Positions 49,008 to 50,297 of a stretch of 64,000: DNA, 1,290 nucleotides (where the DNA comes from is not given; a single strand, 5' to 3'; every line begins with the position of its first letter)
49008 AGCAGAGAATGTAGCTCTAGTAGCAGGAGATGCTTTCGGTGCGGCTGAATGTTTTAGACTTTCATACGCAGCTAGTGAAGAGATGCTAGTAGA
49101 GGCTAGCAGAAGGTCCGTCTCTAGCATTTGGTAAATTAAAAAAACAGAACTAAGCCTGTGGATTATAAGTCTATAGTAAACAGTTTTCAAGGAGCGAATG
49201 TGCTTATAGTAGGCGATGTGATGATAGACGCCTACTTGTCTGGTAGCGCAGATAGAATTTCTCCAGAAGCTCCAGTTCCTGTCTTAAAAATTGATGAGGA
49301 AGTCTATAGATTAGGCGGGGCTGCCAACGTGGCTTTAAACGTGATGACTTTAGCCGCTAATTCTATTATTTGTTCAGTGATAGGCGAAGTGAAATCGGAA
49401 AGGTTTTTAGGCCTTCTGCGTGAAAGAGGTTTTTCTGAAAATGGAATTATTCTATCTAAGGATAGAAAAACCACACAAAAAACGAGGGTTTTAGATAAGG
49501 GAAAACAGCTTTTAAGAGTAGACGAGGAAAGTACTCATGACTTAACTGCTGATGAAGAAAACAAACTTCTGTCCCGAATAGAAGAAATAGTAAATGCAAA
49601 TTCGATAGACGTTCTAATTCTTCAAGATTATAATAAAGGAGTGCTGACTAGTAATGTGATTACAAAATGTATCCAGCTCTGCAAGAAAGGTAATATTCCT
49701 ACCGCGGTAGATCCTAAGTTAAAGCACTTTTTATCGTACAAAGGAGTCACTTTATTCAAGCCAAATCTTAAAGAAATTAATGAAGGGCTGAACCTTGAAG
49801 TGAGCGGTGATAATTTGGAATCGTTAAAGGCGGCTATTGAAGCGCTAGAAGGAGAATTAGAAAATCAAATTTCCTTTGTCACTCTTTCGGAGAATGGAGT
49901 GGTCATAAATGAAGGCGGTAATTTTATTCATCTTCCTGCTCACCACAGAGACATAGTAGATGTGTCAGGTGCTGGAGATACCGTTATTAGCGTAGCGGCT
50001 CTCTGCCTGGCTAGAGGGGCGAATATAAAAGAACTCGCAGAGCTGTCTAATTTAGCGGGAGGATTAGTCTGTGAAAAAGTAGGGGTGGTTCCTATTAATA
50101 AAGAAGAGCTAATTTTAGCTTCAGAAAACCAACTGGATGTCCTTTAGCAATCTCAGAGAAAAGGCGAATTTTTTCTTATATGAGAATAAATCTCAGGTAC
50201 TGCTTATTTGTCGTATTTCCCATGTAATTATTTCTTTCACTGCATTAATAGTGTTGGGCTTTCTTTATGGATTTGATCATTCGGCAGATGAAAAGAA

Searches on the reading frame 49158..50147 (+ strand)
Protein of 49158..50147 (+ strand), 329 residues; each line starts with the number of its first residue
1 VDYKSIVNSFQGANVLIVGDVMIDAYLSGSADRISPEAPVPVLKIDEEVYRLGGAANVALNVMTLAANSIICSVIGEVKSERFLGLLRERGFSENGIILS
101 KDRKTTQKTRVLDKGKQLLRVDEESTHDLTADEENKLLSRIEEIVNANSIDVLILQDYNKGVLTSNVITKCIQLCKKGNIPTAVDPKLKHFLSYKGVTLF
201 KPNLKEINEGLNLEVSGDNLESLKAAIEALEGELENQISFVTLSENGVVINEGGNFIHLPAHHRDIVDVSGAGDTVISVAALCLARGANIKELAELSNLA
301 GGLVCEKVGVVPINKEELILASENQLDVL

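Call 41: search_protein_families(library=pfam, proteins=[window:49158-50147:+], max_evalue=0.00001)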
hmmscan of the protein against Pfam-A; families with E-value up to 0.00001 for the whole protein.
window:49158-50147:+ (329 aa): 1 family
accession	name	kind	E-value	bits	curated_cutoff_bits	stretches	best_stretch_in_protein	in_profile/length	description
PF00294.29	PfkB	-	3.3e-32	112.5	25.8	1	14-311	3-296/302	pfkB family carbohydrate kinase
